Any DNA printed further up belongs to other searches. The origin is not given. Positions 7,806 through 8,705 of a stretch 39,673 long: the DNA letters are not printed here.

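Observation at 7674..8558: BLUF flavin photoreceptor domain fused to a PsiE-like integral membrane module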

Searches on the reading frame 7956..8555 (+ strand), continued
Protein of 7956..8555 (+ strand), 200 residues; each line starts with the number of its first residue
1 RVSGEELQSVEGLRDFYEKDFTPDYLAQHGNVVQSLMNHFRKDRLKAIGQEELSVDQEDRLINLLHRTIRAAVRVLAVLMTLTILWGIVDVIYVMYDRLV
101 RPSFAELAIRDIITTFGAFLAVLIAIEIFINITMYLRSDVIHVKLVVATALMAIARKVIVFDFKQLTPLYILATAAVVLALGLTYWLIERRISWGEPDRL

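Call 42: find_encoding_contigs(protein=P0331, flank=4000, max_places=3)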
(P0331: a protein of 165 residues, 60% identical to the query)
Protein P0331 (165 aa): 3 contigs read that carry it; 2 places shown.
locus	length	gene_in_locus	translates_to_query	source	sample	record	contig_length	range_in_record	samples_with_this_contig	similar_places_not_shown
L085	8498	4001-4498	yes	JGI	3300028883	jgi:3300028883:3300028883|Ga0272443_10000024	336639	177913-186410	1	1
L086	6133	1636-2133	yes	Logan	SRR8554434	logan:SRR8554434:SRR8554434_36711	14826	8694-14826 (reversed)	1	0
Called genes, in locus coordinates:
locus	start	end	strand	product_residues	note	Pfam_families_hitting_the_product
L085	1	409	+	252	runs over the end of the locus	PF02146:SIR2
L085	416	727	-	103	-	-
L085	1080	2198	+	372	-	PF01118:Semialdhyde_dh, PF02774:Semialdhyde_dhC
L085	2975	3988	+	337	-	PF00512:HisKA, PF02518:HATPase_c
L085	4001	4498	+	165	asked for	PF06146:PsiE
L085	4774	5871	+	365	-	PF25917:BSH_RND (weak), PF25954:Beta-barrel_RND_2, PF25990:Beta-barrel_YknX (faint), PF25989:YknX_C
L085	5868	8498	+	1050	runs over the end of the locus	PF00873:ACR_tran, PF03176:MMPL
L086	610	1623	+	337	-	PF00512:HisKA, PF02518:HATPase_c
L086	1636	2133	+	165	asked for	PF06146:PsiE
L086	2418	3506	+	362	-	PF25917:BSH_RND (weak), PF25954:Beta-barrel_RND_2, PF25990:Beta-barrel_YknX (faint), PF25989:YknX_C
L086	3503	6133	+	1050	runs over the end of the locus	PF00873:ACR_tran, PF03176:MMPL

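Call 43: find_encoding_contigs(protein=P0385, flank=4000, max_places=3)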
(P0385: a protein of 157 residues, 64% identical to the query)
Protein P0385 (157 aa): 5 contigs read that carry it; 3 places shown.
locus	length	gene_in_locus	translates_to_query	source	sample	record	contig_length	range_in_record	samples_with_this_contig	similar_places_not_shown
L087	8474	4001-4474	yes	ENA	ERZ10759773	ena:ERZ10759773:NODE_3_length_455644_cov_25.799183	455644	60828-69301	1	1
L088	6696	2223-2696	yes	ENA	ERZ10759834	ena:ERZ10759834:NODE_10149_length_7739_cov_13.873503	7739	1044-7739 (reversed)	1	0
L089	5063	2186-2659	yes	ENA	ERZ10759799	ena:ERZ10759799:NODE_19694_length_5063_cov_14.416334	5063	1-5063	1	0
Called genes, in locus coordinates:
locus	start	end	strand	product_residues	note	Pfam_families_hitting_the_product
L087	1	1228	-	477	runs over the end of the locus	PF07731:Cu-oxidase_2 (weak), PF07732:Cu-oxidase_3, PF00394:Cu-oxidase, PF07731:Cu-oxidase_2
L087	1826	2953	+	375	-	PF02353:CMAS, PF13489:Methyltransf_23, PF01728:FtsJ (weak), PF08241:Methyltransf_11, PF08242:Methyltransf_12, PF13649:Methyltransf_25, PF13847:Methyltransf_31 (weak)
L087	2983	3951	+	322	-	PF01699:Na_Ca_ex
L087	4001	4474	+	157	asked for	PF06146:PsiE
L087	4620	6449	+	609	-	PF07244:POTRA (faint), PF01103:Omp85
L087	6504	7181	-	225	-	PF13549:ATP-grasp_5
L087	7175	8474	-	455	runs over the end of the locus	PF02629:CoA_binding, PF13380:CoA_binding_2, PF13607:Succ_CoA_lig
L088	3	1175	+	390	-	?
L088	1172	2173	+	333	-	PF01699:Na_Ca_ex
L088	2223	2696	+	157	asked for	PF06146:PsiE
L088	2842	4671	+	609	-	PF07244:POTRA (faint), PF01103:Omp85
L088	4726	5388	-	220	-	PF13549:ATP-grasp_5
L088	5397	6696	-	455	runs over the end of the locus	PF02629:CoA_binding, PF13380:CoA_binding_2, PF13607:Succ_CoA_lig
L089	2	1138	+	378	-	?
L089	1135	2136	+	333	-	PF01699:Na_Ca_ex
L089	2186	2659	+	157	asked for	PF06146:PsiE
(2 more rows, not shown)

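Call 44: find_encoding_contigs(protein=P0316, flank=4000, max_places=3)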
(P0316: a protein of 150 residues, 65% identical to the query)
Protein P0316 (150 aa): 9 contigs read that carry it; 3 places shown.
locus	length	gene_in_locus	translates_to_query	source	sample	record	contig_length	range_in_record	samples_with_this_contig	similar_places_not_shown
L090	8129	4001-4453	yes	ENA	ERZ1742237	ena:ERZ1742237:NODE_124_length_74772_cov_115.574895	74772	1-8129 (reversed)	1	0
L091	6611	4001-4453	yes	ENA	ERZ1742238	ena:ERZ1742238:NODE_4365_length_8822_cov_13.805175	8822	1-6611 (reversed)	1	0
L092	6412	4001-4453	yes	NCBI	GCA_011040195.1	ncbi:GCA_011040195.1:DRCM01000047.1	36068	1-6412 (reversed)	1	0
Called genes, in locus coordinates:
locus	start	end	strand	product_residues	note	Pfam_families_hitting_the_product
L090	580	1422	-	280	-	PF07508:Recombinase, PF13408:Zn_ribbon_recom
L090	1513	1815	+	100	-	PF01527:HTH_Tnp_1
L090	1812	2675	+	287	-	PF13276:HTH_21, PF00665:rve, PF13683:rve_3, PF13333:rve_2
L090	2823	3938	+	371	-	PF02518:HATPase_c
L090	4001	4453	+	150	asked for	PF06146:PsiE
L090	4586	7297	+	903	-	PF00690:Cation_ATPase_N, PF00122:E1-E2_ATPase, PF13246:Cation_ATPase, PF00702:Hydrolase, PF08282:Hydrolase_3 (weak), PF00689:Cation_ATPase_C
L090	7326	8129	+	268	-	?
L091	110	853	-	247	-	PF06965:Na_H_antiport_1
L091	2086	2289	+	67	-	-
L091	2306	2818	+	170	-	PF00990:GGDEF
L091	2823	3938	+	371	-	PF13493:DUF4118 (weak), PF02518:HATPase_c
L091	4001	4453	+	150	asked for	PF06146:PsiE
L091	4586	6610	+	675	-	?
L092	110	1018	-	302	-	PF06965:Na_H_antiport_1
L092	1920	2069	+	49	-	-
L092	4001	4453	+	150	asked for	PF06146:PsiE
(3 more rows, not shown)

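Call 45: find_encoding_contigs(protein=P0312, flank=4000, max_places=3)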
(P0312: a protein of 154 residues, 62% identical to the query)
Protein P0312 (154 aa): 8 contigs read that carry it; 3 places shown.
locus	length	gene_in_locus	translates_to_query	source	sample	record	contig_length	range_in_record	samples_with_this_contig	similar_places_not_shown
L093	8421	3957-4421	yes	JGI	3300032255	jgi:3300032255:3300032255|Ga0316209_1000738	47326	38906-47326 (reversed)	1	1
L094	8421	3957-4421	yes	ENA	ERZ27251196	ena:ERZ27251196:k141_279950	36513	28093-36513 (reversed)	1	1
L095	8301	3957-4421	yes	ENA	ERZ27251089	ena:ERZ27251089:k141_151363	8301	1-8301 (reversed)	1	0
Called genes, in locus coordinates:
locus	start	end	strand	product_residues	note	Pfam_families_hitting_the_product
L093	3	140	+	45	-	?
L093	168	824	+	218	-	PF00834:Ribul_P_3_epim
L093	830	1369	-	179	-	PF00582:Usp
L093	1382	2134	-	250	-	PF09608:Alph_Pro_TM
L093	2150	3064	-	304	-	PF01925:TauE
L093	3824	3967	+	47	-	-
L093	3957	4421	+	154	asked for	PF06146:PsiE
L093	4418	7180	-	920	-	PF00690:Cation_ATPase_N, PF00122:E1-E2_ATPase, PF13246:Cation_ATPase, PF00702:Hydrolase, PF08282:Hydrolase_3 (faint), PF00689:Cation_ATPase_C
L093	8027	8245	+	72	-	PF01206:TusA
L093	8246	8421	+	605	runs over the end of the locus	PF05359:DUF748, PF13116:YhdP (faint), PF05170:AsmA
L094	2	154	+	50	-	?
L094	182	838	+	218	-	PF00834:Ribul_P_3_epim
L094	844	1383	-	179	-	PF00582:Usp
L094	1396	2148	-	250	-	PF09608:Alph_Pro_TM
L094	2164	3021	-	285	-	PF01925:TauE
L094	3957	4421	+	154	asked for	PF06146:PsiE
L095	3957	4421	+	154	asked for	PF06146:PsiE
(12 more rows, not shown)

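Call 46: find_encoding_contigs(protein=P0362, flank=4000, max_places=3)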
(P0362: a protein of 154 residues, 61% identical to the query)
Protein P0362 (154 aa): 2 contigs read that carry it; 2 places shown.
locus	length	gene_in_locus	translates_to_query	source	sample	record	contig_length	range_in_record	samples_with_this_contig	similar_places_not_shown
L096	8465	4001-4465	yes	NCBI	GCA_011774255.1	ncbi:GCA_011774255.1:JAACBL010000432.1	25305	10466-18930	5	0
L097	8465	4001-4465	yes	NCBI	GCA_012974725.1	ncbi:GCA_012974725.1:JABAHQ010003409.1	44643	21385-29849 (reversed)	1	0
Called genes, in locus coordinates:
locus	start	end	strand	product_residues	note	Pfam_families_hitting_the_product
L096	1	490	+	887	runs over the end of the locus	PF28598:PDH_E1_N, PF00456:Transketolase_N, PF17831:PDH_E1_M, PF22613:Transketolase_C_1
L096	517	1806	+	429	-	PF00364:Biotin_lipoyl, PF25984:BSH_YknX (faint), PF25973:BSH_CzcB (faint), PF02817:E3_binding, PF00198:2-oxoacid_dh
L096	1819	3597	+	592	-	PF00364:Biotin_lipoyl, PF25984:BSH_YknX (faint), PF01134:GIDA (weak), PF07992:Pyr_redox_2, PF12831:FAD_oxidored, PF13738:Pyr_redox_3 (weak), PF00070:Pyr_redox, PF02852:Pyr_redox_dim, +4 more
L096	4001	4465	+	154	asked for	PF06146:PsiE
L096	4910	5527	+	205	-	-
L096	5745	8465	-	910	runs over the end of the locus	PF00690:Cation_ATPase_N, PF00122:E1-E2_ATPase, PF00702:Hydrolase, PF13246:Cation_ATPase, PF08282:Hydrolase_3 (weak), PF00689:Cation_ATPase_C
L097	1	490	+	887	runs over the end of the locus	PF28598:PDH_E1_N, PF00456:Transketolase_N, PF17831:PDH_E1_M, PF22613:Transketolase_C_1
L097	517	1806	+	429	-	PF00364:Biotin_lipoyl, PF25984:BSH_YknX (faint), PF25973:BSH_CzcB (faint), PF02817:E3_binding, PF00198:2-oxoacid_dh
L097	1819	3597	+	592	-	PF00364:Biotin_lipoyl, PF25984:BSH_YknX (faint), PF01134:GIDA (weak), PF07992:Pyr_redox_2, PF12831:FAD_oxidored, PF13738:Pyr_redox_3 (weak), PF00070:Pyr_redox, PF02852:Pyr_redox_dim, +4 more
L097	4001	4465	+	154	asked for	PF06146:PsiE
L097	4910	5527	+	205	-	-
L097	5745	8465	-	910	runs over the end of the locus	PF00690:Cation_ATPase_N, PF00122:E1-E2_ATPase, PF00702:Hydrolase, PF13246:Cation_ATPase, PF08282:Hydrolase_3 (weak), PF00689:Cation_ATPase_C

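Call 47: find_encoding_contigs(protein=P0338, flank=4000, max_places=3)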
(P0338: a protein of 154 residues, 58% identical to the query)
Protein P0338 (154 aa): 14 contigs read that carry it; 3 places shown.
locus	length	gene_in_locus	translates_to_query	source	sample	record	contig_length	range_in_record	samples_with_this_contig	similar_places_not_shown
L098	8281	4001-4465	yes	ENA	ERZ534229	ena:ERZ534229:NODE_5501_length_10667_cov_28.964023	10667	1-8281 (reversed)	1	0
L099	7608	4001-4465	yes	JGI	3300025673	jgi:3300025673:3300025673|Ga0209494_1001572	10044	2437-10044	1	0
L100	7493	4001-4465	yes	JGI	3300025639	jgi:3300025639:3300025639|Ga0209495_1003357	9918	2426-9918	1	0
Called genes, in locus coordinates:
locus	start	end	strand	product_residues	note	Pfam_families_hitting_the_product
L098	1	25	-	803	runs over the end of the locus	?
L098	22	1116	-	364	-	PF25876:HH_MFP_RND, PF25881:HH_YBHG (weak), PF25954:Beta-barrel_RND_2, PF25989:YknX_C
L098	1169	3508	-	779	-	PF04392:ABC_sub_bind (weak), PF02321:OEP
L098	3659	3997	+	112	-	PF07885:Ion_trans_2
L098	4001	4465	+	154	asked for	PF06146:PsiE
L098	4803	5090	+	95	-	PF05488:PAAR_motif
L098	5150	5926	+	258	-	PF00481:PP2C, PF13672:PP2C_2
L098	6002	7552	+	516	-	PF00498:FHA, PF20232:T6SS_FHA_C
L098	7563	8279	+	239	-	?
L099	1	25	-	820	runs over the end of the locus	?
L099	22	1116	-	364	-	PF25876:HH_MFP_RND, PF25881:HH_YBHG (weak), PF25954:Beta-barrel_RND_2, PF25989:YknX_C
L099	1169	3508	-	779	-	PF04392:ABC_sub_bind (weak), PF02321:OEP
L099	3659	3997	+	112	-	PF07885:Ion_trans_2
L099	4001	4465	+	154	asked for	PF06146:PsiE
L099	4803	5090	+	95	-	PF05488:PAAR_motif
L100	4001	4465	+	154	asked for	PF06146:PsiE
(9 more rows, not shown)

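Call 48: find_encoding_contigs(protein=P0314, flank=4000, max_places=3)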
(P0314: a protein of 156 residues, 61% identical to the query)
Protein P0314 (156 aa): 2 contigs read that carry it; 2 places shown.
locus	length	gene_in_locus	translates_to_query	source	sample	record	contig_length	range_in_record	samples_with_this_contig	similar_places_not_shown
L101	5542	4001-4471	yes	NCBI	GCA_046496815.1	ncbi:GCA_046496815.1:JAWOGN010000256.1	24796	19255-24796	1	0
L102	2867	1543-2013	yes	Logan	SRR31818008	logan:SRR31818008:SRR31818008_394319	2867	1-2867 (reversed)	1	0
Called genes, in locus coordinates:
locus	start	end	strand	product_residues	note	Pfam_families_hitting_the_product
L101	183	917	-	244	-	PF00881:Nitroreductase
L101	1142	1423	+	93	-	PF07992:Pyr_redox_2, PF00070:Pyr_redox (weak)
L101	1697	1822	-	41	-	-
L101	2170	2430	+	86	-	-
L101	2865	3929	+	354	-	PF00512:HisKA, PF02518:HATPase_c, PF13581:HATPase_c_2 (weak)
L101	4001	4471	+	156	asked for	PF06146:PsiE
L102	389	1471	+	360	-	PF00512:HisKA, PF02518:HATPase_c, PF13581:HATPase_c_2 (weak)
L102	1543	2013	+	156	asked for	PF06146:PsiE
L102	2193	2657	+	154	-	-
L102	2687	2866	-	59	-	?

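Call 49: find_encoding_contigs(protein=P0329, flank=4000, max_places=3)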
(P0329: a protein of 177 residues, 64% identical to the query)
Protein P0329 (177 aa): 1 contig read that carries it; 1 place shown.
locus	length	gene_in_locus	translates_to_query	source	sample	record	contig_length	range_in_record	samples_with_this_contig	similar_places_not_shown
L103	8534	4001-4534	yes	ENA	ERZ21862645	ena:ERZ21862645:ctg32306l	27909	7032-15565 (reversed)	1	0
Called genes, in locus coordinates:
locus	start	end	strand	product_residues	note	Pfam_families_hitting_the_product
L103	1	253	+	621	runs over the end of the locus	PF02222:ATP-grasp (faint), PF07478:Dala_Dala_lig_C, PF13535:ATP-grasp_4 (faint)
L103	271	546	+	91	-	-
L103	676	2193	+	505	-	PF01019:G_glu_transpept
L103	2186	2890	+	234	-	PF05013:FGase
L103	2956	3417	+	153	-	PF22381:Staph_reg_Sar_Rot (faint), PF01047:MarR, PF12802:MarR_2, PF13463:HTH_27 (weak)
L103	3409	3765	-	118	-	-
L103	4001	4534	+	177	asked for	PF06146:PsiE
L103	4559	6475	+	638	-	PF00999:Na_H_Exchanger, PF02254:TrkA_N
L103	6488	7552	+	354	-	PF01544:CorA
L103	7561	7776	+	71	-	PF06305:LapA_dom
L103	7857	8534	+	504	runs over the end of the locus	PF07690:MFS_1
